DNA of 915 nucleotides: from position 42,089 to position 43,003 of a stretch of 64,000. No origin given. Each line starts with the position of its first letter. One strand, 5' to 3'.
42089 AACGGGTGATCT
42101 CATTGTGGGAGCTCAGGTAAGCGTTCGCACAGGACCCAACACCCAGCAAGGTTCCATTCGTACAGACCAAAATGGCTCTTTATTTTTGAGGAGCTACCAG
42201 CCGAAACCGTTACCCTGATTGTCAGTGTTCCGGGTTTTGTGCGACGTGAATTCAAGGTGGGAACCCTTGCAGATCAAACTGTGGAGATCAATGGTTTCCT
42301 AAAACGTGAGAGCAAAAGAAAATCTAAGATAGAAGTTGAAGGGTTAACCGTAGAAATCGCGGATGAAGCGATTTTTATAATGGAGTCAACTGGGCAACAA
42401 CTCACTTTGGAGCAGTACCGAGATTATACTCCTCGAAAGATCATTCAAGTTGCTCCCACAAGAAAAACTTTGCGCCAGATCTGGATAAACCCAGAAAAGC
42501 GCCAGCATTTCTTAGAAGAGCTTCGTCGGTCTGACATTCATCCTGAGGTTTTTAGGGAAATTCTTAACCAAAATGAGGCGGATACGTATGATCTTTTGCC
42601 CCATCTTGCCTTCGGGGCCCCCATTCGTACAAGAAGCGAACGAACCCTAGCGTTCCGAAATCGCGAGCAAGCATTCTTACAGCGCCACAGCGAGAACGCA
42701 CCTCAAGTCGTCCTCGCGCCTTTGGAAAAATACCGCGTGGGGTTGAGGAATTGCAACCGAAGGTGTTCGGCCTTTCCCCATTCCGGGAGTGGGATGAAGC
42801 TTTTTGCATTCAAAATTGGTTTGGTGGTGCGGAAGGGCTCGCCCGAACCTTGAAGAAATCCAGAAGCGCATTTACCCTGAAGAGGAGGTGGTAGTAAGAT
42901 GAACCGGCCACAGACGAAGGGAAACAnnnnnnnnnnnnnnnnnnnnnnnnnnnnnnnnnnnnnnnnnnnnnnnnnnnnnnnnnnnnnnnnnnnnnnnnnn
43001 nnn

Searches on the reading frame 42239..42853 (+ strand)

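Call 84: search_protein_families(library=ncbifam, proteins=[window:42239-42853:+], max_evalue=1e-15)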
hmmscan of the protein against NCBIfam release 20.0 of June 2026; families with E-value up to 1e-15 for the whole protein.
window:42239-42853:+ (204 aa): 1 family
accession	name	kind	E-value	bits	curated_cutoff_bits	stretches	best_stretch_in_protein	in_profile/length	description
NF046051.1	restrict_EcoAI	equivalog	4.4e-25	88.2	550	1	22-166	578-718/768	EcoAI/FtnUII family type I restriction enzme subunit R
